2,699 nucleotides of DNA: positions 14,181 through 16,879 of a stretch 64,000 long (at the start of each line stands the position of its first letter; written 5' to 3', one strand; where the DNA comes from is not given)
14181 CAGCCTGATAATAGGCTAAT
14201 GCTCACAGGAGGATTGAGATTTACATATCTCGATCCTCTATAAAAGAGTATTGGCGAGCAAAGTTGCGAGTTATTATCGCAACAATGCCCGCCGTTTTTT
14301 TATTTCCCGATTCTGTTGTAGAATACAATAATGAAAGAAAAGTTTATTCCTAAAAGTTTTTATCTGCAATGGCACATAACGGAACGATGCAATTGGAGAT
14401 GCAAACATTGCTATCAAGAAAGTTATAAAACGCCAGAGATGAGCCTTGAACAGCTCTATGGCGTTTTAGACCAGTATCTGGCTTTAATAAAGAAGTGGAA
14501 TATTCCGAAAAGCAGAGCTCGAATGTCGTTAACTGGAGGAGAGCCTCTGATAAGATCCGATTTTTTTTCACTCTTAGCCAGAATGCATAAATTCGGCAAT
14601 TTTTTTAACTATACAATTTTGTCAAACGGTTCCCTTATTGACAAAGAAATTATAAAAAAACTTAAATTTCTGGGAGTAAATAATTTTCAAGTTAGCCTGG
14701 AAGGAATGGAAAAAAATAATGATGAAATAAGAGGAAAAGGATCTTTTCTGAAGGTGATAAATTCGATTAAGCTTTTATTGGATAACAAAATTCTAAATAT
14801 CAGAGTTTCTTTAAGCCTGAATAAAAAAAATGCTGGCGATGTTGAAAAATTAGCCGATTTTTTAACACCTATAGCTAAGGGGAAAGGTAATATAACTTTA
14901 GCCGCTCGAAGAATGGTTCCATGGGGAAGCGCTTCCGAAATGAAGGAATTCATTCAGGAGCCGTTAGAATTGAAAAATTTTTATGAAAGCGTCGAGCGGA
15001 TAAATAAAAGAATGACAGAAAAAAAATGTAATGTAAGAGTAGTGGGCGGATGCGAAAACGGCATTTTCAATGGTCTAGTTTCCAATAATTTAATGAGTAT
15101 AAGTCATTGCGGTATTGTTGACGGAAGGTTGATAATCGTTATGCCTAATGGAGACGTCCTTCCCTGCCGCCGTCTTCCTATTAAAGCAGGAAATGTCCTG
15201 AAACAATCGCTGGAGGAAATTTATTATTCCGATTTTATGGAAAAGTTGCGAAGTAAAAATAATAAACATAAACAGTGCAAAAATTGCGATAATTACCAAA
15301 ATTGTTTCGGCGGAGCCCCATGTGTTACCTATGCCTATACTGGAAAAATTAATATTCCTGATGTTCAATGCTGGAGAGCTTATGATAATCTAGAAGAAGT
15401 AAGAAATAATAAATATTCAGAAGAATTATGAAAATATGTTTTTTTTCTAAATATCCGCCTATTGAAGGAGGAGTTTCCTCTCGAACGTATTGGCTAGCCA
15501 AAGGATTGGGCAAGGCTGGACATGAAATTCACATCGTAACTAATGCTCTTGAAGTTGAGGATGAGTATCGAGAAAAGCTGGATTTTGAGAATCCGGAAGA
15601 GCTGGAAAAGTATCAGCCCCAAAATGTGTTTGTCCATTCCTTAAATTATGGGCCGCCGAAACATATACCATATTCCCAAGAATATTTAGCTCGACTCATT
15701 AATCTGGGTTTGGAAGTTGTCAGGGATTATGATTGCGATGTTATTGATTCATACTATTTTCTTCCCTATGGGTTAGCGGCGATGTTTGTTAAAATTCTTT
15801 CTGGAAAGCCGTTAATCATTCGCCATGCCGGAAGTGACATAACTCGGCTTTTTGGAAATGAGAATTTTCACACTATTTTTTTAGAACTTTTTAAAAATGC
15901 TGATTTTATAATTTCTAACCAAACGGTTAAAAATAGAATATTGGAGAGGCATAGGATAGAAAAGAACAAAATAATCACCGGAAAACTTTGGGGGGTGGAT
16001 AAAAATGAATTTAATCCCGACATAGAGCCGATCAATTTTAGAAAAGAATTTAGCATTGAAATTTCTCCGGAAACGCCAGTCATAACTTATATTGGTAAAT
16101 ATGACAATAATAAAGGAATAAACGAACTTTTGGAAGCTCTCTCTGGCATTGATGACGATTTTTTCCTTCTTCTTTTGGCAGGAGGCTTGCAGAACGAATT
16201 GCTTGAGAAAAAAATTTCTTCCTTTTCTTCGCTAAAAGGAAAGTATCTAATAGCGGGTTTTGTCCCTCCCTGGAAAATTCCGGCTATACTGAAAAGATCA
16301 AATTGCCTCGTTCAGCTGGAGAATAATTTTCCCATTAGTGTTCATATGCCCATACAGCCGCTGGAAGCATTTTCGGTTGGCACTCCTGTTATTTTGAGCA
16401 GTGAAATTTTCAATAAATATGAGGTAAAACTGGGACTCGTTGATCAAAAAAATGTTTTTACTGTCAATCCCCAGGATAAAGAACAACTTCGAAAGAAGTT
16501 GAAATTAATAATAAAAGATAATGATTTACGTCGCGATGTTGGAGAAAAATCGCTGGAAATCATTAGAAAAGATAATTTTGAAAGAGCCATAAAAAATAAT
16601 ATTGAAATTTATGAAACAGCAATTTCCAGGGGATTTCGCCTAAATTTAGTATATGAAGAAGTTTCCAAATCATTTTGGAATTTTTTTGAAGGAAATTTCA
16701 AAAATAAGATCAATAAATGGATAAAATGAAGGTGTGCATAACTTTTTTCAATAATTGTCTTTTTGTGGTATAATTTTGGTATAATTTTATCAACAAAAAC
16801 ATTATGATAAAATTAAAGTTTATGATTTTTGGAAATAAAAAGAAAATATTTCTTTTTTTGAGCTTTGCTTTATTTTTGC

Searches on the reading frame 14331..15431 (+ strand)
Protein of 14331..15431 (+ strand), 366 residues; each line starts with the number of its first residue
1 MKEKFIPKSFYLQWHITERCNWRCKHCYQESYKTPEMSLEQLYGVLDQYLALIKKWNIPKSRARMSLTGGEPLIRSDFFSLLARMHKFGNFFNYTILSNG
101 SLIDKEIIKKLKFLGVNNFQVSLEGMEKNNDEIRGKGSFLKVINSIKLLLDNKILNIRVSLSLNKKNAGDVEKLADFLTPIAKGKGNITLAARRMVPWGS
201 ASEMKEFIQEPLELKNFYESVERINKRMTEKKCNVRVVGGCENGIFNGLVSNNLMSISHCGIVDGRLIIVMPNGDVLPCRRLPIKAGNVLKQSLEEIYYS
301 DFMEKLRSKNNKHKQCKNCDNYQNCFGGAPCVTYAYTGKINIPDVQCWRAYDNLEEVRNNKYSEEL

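Call 7: search_protein_families(library=ncbifam, proteins=[window:14331-15431:+], max_evalue=0.01)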
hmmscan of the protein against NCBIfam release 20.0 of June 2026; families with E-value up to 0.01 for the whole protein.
window:14331-15431:+ (366 aa): 78 families (the best 25 are shown)
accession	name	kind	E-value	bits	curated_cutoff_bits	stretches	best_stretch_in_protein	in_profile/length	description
TIGR04340.1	rSAM_ACGX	hypoth_equivalog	6.5e-45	153.8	400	1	9-350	2-340/341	radical SAM/SPASM domain protein, ACGX system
TIGR04082.1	rSAM_for_selen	equivalog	7.3e-42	143.8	350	1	6-335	195-502/516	thio(seleno)oxazole modification radical SAM maturase SbtM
TIGR04303.1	GeoRSP_rSAM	equivalog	2.3e-33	116.1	400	1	12-348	7-325/325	GeoRSP system radical SAM/SPASM protein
NF041298.1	rSAM_mat_DynA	equivalog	3e-33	115.3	450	1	17-354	8-346/356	dynobactin maturation radical SAM/SPASM protein DynA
TIGR04055.1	rSAM_NirJ2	equivalog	5.6e-33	114.8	500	1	13-347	3-322/326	putative heme d1 biosynthesis radical SAM protein NirJ2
TIGR04250.1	SCM_rSAM_ScmE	equivalog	1e-30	106.9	400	2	13-179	6-166/358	SynChlorMet cassette radical SAM/SPASM protein ScmE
TIGR04133.1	rSAM_w_lipo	hypoth_equivalog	1.6e-30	106.2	425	1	11-328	25-330/350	TIGR04133 family radical SAM/SPASM protein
TIGR03962.1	mycofact_rSAM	equivalog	4.2e-30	105.1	265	1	11-351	13-335/339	mycofactocin radical SAM maturase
TIGR04053.2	TIGR04053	equivalog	4.7e-30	105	395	2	9-179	7-174/366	TIGR04053 family radical SAM/SPASM domain-containing protein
TIGR04545.1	rSAM_ahbD_hemeb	equivalog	4e-28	98.8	500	1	13-339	3-327/339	heme b synthase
NF050035.1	rSAM_WgK_link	exception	1.3e-27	96.7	650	2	8-246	7-233/367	radical SAM/SPASM peptide maturase WgkB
NF047865.1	rSAM_PapB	equivalog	8.2e-27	94.3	340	1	14-342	7-329/330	PapB family radical SAM/SPASM ranthipeptide maturase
TIGR04051.1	rSAM_NirJ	equivalog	2.4e-24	86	515.45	1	14-177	6-162/354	heme d1 biosynthesis radical SAM protein NirJ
TIGR04546.1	rSAM_ahbC_deAc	equivalog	4.2e-24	85.1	650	1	12-179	41-201/390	12,18-didecarboxysiroheme deacetylase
TIGR04347.1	pseudo_SAM_Halo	equivalog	1.2e-23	84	525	1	13-179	41-200/390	TIGR04347 family pseudo-SAM/SPASM protein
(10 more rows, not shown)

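Call 8: search_protein_families(library=pfam, proteins=[window:14331-15431:+], max_evalue=0.01)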
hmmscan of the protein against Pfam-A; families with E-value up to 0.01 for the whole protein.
window:14331-15431:+ (366 aa): 3 families
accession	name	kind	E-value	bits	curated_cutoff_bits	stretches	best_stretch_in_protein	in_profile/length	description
PF04055.27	Radical_SAM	-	7.1e-22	78.8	29.5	1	16-178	3-166/166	Radical SAM superfamily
PF13186.11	SPASM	-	5.4e-11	43.1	21.5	1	265-320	5-67/67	Iron-sulfur cluster-binding domain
PF13353.11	Fer4_12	-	4e-06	27.6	22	1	18-124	13-116/137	4Fe-4S single cluster domain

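Call 15: find_related_loci(query=window:14331-15431:+, collection=genome_contigs, flank=10000)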
Query window:14331-15431:+ (366 aa) in genome_contigs; peptide patterns used: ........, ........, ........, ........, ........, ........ (x = any residue, [..] = any of these).
61 stretches matched a pattern; 1 encode a relative of the query (tblastn E <= 1e-3); 1 distinct loci.
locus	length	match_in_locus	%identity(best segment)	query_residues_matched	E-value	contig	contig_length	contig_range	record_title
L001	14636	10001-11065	45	7-366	5e-93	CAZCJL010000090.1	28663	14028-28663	MAG TPA_asm: uncultured Cytophagia bacterium isolate SRP141376_co4_213 genome assembly, contig: NODE_2985_length_28663_c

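Call 57: find_related_loci(query=A3, collection=metagenome_contigs, flank=10000)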
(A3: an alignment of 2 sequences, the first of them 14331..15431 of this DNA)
Query A3 (366 aa) in metagenome_contigs; peptide patterns used: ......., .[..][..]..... (x = any residue, [..] = any of these).
312 stretches matched a pattern; 52 encode a relative of the query (tblastn E <= 1e-3); 52 distinct loci.
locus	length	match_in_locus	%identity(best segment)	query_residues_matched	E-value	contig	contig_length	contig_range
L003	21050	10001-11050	48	8-358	2e-115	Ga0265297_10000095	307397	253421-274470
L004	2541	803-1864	48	1-356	3e-116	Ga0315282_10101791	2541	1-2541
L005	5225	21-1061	44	1-354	8e-95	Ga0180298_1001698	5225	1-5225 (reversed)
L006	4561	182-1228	45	1-351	5e-94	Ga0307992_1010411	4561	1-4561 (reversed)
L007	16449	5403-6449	45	1-351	2e-92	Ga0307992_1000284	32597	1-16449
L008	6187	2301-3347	44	1-351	7e-92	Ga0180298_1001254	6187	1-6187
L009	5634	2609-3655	43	1-351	3e-91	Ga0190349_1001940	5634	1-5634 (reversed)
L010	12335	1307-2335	44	4-348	6e-90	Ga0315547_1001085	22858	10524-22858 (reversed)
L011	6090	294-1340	43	1-351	6e-90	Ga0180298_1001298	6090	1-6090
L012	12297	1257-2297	43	1-354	2e-89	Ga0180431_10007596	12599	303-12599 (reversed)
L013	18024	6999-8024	44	5-358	5e-88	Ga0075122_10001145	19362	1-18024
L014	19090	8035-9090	41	5-358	9e-88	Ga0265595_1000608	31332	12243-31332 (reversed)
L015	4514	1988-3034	42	1-351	2e-87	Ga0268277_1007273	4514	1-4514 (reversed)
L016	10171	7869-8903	43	2-348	9e-87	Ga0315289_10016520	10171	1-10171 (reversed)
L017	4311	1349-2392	43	2-351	3e-86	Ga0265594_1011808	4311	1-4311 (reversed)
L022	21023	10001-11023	39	1-354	4e-79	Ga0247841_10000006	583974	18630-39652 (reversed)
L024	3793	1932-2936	38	4-351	2e-79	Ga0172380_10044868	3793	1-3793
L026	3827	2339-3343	38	4-351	5e-79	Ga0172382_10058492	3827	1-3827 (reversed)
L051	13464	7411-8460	47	8-358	1e-113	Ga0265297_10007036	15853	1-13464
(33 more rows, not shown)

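Call 65: search_protein_families(library=ncbifam, proteins=[L003:10001-11050:+, L022:10001-11023:+], max_evalue=0.01)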
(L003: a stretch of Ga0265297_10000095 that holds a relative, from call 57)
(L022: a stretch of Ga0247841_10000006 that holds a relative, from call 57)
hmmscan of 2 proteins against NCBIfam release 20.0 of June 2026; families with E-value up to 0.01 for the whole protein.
L003:10001-11050:+ (350 aa): 74 families (the best 25 are shown)
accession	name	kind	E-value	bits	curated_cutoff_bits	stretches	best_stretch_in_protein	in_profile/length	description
TIGR04340.1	rSAM_ACGX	hypoth_equivalog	7.5e-48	163.5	400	1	2-342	2-340/341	radical SAM/SPASM domain protein, ACGX system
TIGR04082.1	rSAM_for_selen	equivalog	4.6e-41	141.1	350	1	2-319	198-495/516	thio(seleno)oxazole modification radical SAM maturase SbtM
TIGR04303.1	GeoRSP_rSAM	equivalog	1.8e-39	136.2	400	1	5-340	7-325/325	GeoRSP system radical SAM/SPASM protein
TIGR04545.1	rSAM_ahbD_hemeb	equivalog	1.3e-37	130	500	1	4-331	1-327/339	heme b synthase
TIGR04053.2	TIGR04053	equivalog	9.8e-36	123.7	395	2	2-208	7-208/366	TIGR04053 family radical SAM/SPASM domain-containing protein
TIGR03962.1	mycofact_rSAM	equivalog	2.7e-33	115.6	265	1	5-342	14-334/339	mycofactocin radical SAM maturase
TIGR04133.1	rSAM_w_lipo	hypoth_equivalog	7.8e-33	113.8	425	1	5-321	26-331/350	TIGR04133 family radical SAM/SPASM protein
TIGR04055.1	rSAM_NirJ2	equivalog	1.2e-31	110.4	500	1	5-334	2-317/326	putative heme d1 biosynthesis radical SAM protein NirJ2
TIGR04051.1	rSAM_NirJ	equivalog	2.6e-31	108.9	515.45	1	6-345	5-352/354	heme d1 biosynthesis radical SAM protein NirJ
NF050035.1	rSAM_WgK_link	exception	1e-29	103.7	650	1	4-235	10-233/367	radical SAM/SPASM peptide maturase WgkB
TIGR04250.1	SCM_rSAM_ScmE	equivalog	1.3e-28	100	400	1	8-337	8-343/358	SynChlorMet cassette radical SAM/SPASM protein ScmE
TIGR04251.1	SCM_rSAM_ScmF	equivalog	8.2e-27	94.5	400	1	6-345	7-345/353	SynChlorMet cassette radical SAM/SPASM protein ScmF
TIGR04546.1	rSAM_ahbC_deAc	equivalog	5.1e-26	91.4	650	1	5-205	41-234/390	12,18-didecarboxysiroheme deacetylase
TIGR04054.1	rSAM_NirJ1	equivalog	7.2e-26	90.7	650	1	5-206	38-232/387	putative heme d1 biosynthesis radical SAM protein NirJ1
TIGR04347.1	pseudo_SAM_Halo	equivalog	3.4e-25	89.1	525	1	5-227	40-255/390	TIGR04347 family pseudo-SAM/SPASM protein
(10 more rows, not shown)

L022:10001-11023:+ (341 aa): 84 families (the best 25 are shown)
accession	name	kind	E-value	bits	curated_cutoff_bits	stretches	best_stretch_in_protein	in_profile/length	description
TIGR04340.1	rSAM_ACGX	hypoth_equivalog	1.1e-44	153.1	400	1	9-336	2-339/341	radical SAM/SPASM domain protein, ACGX system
TIGR04082.1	rSAM_for_selen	equivalog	1.1e-44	153.1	350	1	5-334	194-515/516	thio(seleno)oxazole modification radical SAM maturase SbtM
TIGR04545.1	rSAM_ahbD_hemeb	equivalog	1.2e-44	153.2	500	1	13-334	3-335/339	heme b synthase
TIGR04053.2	TIGR04053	equivalog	4.4e-44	151.2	395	2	9-220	7-214/366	TIGR04053 family radical SAM/SPASM domain-containing protein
TIGR04055.1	rSAM_NirJ2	equivalog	2.1e-41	142.5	500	1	13-334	3-322/326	putative heme d1 biosynthesis radical SAM protein NirJ2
TIGR04054.1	rSAM_NirJ1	equivalog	2.2e-37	128.6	650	2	13-209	39-229/387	putative heme d1 biosynthesis radical SAM protein NirJ1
TIGR04051.1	rSAM_NirJ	equivalog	2.6e-37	128.6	515.45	2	14-196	6-182/354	heme d1 biosynthesis radical SAM protein NirJ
TIGR04303.1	GeoRSP_rSAM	equivalog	9.9e-37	127.2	400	1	11-335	6-325/325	GeoRSP system radical SAM/SPASM protein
TIGR04546.1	rSAM_ahbC_deAc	equivalog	2.2e-36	125.5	650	2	13-211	42-234/390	12,18-didecarboxysiroheme deacetylase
TIGR03962.1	mycofact_rSAM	equivalog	2.5e-36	125.6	265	1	11-335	13-332/339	mycofactocin radical SAM maturase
NF050035.1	rSAM_WgK_link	exception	8.6e-36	123.7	650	2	13-222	12-215/367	radical SAM/SPASM peptide maturase WgkB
TIGR04250.1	SCM_rSAM_ScmE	equivalog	9.1e-36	123.5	400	2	13-178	6-165/358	SynChlorMet cassette radical SAM/SPASM protein ScmE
NF041298.1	rSAM_mat_DynA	equivalog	2.4e-35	122.1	450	1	17-339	8-344/356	dynobactin maturation radical SAM/SPASM protein DynA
TIGR04347.1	pseudo_SAM_Halo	equivalog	8e-33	114.2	525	2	13-208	41-230/390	TIGR04347 family pseudo-SAM/SPASM protein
TIGR04133.1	rSAM_w_lipo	hypoth_equivalog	1e-32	113.5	425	1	12-316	26-331/350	TIGR04133 family radical SAM/SPASM protein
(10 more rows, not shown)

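Call 86: search_protein_families(library=padloc, proteins=[window:14331-15431:+], max_evalue=0.001)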
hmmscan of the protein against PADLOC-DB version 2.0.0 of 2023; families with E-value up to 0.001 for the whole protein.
window:14331-15431:+ (366 aa): 3 families
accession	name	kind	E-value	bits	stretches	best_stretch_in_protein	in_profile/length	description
PDLC02903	pVip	-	2.8e-20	70.8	1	12-169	2-151/257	Viperins not associated with kinases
PDLC02904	pVip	-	6.6e-15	53.3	1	11-181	4-165/262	Viperins associated with kinases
PDLC02905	pVip-kinase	-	0.00029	18.2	1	12-131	184-299/474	Viperin-kinase fusion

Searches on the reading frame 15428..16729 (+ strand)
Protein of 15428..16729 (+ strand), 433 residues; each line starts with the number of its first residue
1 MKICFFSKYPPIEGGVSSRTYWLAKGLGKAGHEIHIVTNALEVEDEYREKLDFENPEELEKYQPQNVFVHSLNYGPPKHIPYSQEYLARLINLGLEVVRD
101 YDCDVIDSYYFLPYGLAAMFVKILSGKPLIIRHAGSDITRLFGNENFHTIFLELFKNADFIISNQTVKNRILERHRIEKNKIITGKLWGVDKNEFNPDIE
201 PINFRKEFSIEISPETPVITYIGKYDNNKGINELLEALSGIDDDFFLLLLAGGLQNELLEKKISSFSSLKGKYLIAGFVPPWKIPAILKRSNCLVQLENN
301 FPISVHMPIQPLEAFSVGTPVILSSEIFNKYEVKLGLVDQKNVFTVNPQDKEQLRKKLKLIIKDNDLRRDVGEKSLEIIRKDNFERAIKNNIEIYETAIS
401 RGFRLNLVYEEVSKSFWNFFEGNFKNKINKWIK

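Call 7: search_protein_families(library=ncbifam, proteins=[window:15428-16729:+], max_evalue=0.01)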
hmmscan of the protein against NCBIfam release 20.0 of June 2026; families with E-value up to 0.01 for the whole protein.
window:15428-16729:+ (433 aa): 18 families
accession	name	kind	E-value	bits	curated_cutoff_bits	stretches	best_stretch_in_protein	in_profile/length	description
NF047684.1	TeichurnBiosyTuaC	equivalog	1e-13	51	550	1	100-382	106-372/391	teichuronic acid biosynthesis protein TuaC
NF038295.1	EPS_HpsP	equivalog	2e-13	50.1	550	1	12-396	12-385/388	hormogonium polysaccharide biosynthesis glycosyltransferase HpsP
TIGR03999.1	thiol_BshA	equivalog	6.5e-11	41.8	273.7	1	23-398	21-373/375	N-acetyl-alpha-D-glucosaminyl L-malate synthase BshA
NF038298.1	EPS_HpsO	equivalog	1e-10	41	575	1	155-396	144-385/388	hormogonium polysaccharide biosynthesis glycosyltransferase HpsO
TIGR04063.1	stp3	hypoth_equivalog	2.5e-10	39.8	442.05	1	167-398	168-395/397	TIGR04063 family PEP-CTERM/XrtA system glycosyltransferase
TIGR02149.1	glgA_Coryne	subfamily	3.4e-09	36.3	302.4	1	72-396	53-388/391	glycogen synthase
NF053787.1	GlcN_PG_synth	equivalog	2e-08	33.5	480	1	147-269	133-249/361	N-acetylglucosaminyl phosphatidylglycerol synthase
NF046085.1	XrtY_assoc_Gly1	equivalog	1.8e-06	27.1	400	1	219-398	212-384/387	XrtY-associated glycosyltransferase XYAG1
TIGR04047.1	MSMEG_0565_glyc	hypoth_equivalog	4.2e-06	26.1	259.85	1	161-396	143-372/373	MSMEG_0565 family glycosyltransferase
NF050063.1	ProtGlycPglJ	equivalog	5.8e-06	25.7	500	1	151-377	138-345/363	N-acetylgalactosamine-N,N'-diacetylbacillosaminyl-diphospho-undecaprenol 4-alpha-N-acetylgalactosaminyltransferase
NF007640.0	PRK10307.1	subfamily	1.2e-05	24.5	276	1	172-379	186-387/411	WcaI family glycosyltransferase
NF038229.1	Glyco4_Geo_Pelo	equivalog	4.2e-05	22.7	400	1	119-396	72-334/338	GPMC system family 4 glycosyltransferase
NF004388.0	PRK05749.1-4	equivalog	0.00036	19.2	438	1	311-383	337-407/425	lipid IV(A) 3-deoxy-D-manno-octulosonic acid transferase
TIGR04157.1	glyco_rSAM_CFB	subfamily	0.00055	19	400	1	153-239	165-250/406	TIGR04157 family glycosyltransferase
TIGR03088.1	stp2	hypoth_equivalog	0.0016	17.6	409.05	1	135-396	113-371/374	TIGR03088 family PEP-CTERM/XrtA system glycosyltransferase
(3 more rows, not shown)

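Call 8: search_protein_families(library=pfam, proteins=[window:15428-16729:+], max_evalue=0.01)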
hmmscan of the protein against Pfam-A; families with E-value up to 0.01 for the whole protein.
window:15428-16729:+ (433 aa): 5 families
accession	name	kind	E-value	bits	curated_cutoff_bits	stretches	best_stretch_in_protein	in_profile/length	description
PF00534.26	Glycos_transf_1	-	4e-19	69.2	26.4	1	207-374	6-168/172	Glycosyl transferases group 1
PF13692.12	Glyco_trans_1_4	-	8.9e-11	42.7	27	1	217-364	2-142/142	Glycosyl transferases group 1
PF13439.12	Glyco_transf_4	-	1.5e-08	35.3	28.5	1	14-182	2-159/170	Glycosyltransferase Family 4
PF13579.12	Glyco_trans_4_4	-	2.4e-08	34.9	29.7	1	14-136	1-104/158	Glycosyl transferase 4-like domain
PF13477.12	Glyco_trans_4_2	-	0.00014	22.5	23.4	1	24-164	17-138/139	Glycosyl transferase 4-like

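Call 86: search_protein_families(library=padloc, proteins=[window:15428-16729:+], max_evalue=0.001)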
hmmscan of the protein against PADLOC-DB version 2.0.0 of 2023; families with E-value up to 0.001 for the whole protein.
window:15428-16729:+ (433 aa): 0 families
